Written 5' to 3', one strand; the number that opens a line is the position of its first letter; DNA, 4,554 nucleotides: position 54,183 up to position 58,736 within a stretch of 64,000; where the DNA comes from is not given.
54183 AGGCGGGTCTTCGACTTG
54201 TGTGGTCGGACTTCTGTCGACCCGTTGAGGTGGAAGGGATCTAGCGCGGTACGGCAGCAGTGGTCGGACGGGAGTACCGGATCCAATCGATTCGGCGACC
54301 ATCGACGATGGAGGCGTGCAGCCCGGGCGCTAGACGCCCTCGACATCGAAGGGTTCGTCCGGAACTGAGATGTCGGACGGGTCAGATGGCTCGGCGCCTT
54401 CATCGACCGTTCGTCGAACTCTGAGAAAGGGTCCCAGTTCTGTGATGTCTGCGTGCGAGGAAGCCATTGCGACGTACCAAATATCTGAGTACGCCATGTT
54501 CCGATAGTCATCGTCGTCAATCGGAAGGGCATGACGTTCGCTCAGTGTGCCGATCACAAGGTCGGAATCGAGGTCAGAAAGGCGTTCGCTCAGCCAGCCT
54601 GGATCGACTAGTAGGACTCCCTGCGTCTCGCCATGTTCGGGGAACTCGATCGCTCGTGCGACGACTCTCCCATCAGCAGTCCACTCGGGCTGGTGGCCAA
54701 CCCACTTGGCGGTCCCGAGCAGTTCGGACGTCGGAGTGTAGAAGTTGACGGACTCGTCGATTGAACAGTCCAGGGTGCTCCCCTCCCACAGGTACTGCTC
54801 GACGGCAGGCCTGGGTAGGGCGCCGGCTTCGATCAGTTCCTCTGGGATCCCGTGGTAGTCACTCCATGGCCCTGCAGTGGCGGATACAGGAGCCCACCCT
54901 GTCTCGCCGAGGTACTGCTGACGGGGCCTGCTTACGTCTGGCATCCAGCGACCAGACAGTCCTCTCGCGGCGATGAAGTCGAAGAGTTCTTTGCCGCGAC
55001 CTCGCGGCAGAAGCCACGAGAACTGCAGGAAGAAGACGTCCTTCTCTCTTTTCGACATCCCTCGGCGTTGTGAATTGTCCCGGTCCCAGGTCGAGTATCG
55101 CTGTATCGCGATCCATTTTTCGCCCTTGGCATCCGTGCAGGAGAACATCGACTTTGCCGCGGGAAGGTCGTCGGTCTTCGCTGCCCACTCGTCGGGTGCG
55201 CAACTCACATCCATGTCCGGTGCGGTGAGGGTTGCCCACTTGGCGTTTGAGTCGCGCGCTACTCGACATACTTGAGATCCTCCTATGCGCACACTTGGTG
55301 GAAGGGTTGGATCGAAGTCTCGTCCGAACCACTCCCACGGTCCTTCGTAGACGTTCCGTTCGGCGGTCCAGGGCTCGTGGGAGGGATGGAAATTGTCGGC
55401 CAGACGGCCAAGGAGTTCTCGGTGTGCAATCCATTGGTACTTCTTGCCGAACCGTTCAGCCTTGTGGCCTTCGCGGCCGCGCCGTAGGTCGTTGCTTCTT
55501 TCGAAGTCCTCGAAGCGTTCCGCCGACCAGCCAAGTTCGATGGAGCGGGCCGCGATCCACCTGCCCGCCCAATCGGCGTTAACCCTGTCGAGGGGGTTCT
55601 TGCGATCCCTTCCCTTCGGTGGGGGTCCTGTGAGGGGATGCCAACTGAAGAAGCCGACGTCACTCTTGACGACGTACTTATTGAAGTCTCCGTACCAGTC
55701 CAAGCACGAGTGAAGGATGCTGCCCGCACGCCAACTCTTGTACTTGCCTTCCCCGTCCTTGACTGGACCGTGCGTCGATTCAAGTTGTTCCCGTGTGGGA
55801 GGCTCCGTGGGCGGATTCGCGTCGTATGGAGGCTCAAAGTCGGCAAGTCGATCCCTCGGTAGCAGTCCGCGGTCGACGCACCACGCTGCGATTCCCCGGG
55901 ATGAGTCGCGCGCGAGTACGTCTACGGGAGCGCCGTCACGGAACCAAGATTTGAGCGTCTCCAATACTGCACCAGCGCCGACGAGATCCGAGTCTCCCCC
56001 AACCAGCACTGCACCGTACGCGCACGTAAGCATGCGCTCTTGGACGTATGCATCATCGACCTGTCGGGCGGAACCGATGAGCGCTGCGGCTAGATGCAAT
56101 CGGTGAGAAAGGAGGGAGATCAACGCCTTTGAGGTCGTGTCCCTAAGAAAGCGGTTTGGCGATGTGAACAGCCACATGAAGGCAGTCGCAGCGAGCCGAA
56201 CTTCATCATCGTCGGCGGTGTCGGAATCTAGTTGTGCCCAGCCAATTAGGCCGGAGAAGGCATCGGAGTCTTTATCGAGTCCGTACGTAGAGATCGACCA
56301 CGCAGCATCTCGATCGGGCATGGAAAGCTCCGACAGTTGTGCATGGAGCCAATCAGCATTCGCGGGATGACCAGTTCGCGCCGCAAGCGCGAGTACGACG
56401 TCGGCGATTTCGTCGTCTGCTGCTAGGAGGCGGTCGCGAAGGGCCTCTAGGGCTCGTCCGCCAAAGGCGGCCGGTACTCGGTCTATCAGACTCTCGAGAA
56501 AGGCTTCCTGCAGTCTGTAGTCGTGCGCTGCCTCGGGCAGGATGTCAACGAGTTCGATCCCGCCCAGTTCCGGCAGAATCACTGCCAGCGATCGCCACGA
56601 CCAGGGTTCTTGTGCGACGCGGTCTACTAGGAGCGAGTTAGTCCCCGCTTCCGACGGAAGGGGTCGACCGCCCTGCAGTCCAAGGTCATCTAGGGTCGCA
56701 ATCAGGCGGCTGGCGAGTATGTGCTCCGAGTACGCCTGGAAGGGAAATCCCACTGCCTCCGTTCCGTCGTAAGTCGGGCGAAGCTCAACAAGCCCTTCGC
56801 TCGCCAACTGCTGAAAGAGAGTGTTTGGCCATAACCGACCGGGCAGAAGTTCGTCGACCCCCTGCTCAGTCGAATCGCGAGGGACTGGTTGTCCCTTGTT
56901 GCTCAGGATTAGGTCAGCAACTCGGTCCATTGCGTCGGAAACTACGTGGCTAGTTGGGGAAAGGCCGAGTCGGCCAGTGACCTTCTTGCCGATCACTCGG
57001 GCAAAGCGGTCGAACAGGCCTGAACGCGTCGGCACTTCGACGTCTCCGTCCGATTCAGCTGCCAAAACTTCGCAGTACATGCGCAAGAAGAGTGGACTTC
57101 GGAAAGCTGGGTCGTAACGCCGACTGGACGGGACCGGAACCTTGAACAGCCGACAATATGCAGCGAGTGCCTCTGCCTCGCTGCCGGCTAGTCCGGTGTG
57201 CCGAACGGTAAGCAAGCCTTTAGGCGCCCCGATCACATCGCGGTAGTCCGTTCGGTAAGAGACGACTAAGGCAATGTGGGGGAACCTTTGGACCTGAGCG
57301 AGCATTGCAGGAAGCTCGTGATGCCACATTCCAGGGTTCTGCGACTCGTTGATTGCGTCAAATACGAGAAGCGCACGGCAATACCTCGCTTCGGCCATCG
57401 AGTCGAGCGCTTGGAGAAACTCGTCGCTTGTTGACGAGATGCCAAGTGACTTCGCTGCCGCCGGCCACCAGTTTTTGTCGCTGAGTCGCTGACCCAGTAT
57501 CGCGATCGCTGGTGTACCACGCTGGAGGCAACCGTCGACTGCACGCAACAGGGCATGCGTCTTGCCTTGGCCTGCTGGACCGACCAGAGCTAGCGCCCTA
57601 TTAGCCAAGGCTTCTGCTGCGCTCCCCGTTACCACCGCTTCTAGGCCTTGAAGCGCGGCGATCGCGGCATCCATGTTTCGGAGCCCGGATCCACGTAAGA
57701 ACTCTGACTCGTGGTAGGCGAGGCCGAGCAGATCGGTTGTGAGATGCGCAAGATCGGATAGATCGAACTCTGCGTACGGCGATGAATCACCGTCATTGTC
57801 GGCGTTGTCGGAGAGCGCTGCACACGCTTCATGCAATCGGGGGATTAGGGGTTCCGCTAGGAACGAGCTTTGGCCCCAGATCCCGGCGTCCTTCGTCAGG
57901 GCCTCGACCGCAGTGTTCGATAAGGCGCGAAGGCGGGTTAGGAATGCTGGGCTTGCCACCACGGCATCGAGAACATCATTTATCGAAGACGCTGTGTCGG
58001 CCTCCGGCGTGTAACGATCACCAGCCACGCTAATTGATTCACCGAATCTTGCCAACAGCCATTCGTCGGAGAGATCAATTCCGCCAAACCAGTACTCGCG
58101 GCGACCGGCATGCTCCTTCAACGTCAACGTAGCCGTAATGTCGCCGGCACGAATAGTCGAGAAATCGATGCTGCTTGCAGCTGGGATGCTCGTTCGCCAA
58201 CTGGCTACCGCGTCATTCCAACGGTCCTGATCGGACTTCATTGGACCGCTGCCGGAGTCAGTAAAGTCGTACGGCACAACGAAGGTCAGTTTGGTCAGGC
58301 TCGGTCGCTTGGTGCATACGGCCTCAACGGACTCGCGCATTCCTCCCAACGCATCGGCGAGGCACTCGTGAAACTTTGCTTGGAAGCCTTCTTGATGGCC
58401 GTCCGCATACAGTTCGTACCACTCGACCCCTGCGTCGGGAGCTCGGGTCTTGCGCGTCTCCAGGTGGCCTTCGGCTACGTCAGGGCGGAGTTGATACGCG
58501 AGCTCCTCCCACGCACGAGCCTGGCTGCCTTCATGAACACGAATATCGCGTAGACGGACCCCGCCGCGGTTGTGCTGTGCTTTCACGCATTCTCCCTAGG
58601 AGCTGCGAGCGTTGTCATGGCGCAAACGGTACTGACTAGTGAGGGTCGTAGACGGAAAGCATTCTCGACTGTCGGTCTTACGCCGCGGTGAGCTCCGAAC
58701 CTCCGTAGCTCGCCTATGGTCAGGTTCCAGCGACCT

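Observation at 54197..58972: Low-GC single-gene islet between two backbone terminators: candidate stand-alone nuclease-NTPase defence system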

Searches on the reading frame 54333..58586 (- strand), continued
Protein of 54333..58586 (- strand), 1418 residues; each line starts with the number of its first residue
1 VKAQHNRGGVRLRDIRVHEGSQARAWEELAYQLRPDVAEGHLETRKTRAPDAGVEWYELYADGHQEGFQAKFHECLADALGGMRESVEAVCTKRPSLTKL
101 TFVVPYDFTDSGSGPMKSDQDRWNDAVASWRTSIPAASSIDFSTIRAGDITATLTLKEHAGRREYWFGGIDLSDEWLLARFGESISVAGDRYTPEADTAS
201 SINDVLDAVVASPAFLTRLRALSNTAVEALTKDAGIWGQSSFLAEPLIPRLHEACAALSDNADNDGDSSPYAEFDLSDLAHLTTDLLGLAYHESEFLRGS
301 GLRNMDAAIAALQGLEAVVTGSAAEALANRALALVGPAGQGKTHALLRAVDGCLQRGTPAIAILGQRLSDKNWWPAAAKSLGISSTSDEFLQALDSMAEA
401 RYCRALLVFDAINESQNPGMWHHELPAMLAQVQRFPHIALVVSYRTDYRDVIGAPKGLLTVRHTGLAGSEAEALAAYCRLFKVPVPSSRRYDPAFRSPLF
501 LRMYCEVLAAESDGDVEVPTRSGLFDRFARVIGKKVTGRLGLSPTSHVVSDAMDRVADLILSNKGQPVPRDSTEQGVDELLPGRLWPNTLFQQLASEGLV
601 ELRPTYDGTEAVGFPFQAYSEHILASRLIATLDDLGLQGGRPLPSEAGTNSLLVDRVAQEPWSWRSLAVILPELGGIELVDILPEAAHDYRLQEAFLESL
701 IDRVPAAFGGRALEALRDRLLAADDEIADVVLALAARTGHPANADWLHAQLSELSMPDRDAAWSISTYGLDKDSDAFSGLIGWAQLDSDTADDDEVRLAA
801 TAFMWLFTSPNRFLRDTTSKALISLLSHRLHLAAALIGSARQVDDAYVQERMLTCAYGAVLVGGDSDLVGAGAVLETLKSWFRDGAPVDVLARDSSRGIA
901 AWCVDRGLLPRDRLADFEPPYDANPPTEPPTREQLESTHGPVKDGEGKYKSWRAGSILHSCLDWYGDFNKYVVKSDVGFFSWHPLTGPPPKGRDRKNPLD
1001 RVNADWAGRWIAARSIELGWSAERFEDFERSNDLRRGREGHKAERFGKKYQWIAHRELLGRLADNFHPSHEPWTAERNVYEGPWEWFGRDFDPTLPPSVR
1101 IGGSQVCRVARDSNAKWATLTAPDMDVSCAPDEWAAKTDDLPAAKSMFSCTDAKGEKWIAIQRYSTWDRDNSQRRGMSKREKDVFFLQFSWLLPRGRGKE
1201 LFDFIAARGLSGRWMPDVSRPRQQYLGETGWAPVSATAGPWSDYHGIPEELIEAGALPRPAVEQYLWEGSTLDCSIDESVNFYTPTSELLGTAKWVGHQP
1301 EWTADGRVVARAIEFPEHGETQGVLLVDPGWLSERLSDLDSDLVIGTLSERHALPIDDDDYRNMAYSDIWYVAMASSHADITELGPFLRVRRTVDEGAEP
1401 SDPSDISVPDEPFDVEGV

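Call 74: search_dna_similar(query=window:54333-58586:-, collection=phages, mode=protein, max_evalue=1e-10, max_rows=10)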
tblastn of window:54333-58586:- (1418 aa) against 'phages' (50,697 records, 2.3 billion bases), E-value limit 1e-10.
Records with a match: 1; places in all: 1; records where one place covers at least 80% of the query: 0.
Best place of each record, by identity: <60% 1.
By first word of the organism name: Staphylococcus 1.
By host as written in the record: methicillin-resistant Staphylococcus aureus spa type t127 1.
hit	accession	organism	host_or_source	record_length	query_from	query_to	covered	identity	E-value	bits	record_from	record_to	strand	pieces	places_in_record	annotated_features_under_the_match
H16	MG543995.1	Staphylococcus phage UPMK_1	methicillin-resistant Staphylococcus ...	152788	336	614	20%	20.3%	7e-13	80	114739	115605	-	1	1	hypothetical protein (x2)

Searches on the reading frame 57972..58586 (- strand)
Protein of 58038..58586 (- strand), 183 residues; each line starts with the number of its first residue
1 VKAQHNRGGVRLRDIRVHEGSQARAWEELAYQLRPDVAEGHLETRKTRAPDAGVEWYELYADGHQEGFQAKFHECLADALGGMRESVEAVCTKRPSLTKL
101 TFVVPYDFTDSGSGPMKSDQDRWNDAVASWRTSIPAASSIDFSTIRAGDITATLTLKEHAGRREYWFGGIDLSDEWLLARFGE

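Call 33: search_solved_structures(query=window:58038-58586:-, max_evalue=10, show_alignments=2)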
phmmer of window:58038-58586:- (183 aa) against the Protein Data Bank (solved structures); distinct sequences matched with E-value up to 10: 2.
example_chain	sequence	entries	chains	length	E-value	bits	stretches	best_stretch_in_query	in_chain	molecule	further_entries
4imh_A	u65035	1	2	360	0.32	14.2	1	7-70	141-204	Hemin degrading factor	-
4mf9_A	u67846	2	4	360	0.32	14.2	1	7-70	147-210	Hemin degrading factor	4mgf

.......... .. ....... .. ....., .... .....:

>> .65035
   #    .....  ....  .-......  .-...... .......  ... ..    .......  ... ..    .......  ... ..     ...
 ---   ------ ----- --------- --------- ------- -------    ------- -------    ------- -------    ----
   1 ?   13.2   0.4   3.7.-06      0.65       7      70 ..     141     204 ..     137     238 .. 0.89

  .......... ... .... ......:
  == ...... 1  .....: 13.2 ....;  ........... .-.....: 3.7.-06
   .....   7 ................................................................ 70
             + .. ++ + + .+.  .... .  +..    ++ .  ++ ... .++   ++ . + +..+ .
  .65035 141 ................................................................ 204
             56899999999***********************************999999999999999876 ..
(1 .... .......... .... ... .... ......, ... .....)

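Call 43: predict_structure(alignment_id=A2)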
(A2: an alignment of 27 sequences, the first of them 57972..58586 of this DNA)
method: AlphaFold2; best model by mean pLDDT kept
length: 205 residues; sequences in the alignment: 27
mean_pLDDT: 85.9   pTM: 0.76
mean pLDDT of the five models: 85.9, 83.4, 81.8, 81.7, 81.5
residues with pLDDT >= 90: 124; 70-90: 44; 50-70: 30; < 50: 7
segments of 3 or more residues with pLDDT < 50: 1-6
pLDDT, mean of each block of 10 residues (from residue 1): 52 88 93 94 90 91 97 93 96 96 94 77 97 98 96 91 82 69 74 64 60
secondary structure, 60 per line:
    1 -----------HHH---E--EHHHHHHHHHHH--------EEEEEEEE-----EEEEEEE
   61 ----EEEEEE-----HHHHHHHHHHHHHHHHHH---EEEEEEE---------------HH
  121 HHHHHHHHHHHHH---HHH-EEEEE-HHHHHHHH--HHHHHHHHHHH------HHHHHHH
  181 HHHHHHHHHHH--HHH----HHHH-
elements in order: H22-32 E41-48 E54-60 E65-70 H76-93 E97-103 H119-133 E141-145 H147-154 H157-167 H174-191 H201-204

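Call 45: fold_search(model_id=the predicted structure, library=pdb)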
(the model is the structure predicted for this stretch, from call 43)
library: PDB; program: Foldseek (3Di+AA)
matches with E <= 10: 1117; with E <= 0.001: 1
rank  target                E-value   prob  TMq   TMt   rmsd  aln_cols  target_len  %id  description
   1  8dgf_A                1.7e-04  1.00  0.45  0.08   7.5       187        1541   14  Avs4 bound to phage PhiV-1 portal (released 2022-08-03)
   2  8q3k_E                4.6e-03  0.99  0.34  0.34   8.9       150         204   11  The open state of the ASFV apo-RNA polymerase (released 2024-02-14)
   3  5gkj_B                6.6e-03  0.99  0.35  0.33   7.5       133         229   14  Structure of EndoMS in apo form (released 2016-11-02)
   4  4e19_A                7.5e-03  0.77  0.22  0.30  10.1       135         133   12  Crystal structure of RNase H1 from halophilic archaeon Halobacterium salinarum NRC-1 (released 2013-03-06)
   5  8q3b_E                8.4e-03  0.98  0.33  0.33   9.1       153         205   10  The closed state of the ASFV apo-RNA polymerase (released 2024-02-14)
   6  3n4p_C                1.7e-02  0.33  0.20  0.19  15.6       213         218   11  Human cytomegalovirus terminase nuclease domain (released 2010-10-06)
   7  8q41_B                2.5e-02  0.75  0.28  0.16   9.7       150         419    9  Crystal structure of Can2 (E341A) bound to cA4 and TTTAAA ssDNA (released 2023-11-22)
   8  8em1_B                3.1e-02  0.75  0.21  0.11   6.5        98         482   11  Type IIS Restriction Endonuclease PaqCI, DNA Unbound (released 2023-03-22)
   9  9f98_A                3.9e-02  0.54  0.25  0.27   9.6       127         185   14  Crystal structure of MUS81-EME1, apo form. (released 2024-07-03)
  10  8q43_A                4.7e-02  0.69  0.29  0.16   9.8       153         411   10  Crystal structure of cA4-bound Can2 (E341A) in complex with oligo-C DNA (released 2023-11-22)
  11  8epx_A                5.0e-02  0.57  0.26  0.13   5.9       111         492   10  Type IIS Restriction Endonuclease PaqCI, DNA bound (released 2023-03-22)
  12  8q44_B                5.3e-02  0.75  0.32  0.17   8.9       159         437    9  Crystal structure of cA4-bound Can2 (E364R) in complex with oligo-T DNA (released 2023-11-22)
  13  4p0q_B                6.4e-02  0.38  0.25  0.20  17.3       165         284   12  Crystal structure of Human Mus81-Eme1 in complex with 5'-flap DNA (released 2014-05-28)
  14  3abx                  7.6e-02  0.41  0.21  0.14   9.7       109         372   14  CcCel6C, a glycoside hydrolase family 6 enzyme, complexed with p-nitrophenyl beta-D-cellotrioside (released 2010-01-05)
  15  8em1_A                8.1e-02  0.47  0.21  0.11   6.3        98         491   12  Type IIS Restriction Endonuclease PaqCI, DNA Unbound (released 2023-03-22)
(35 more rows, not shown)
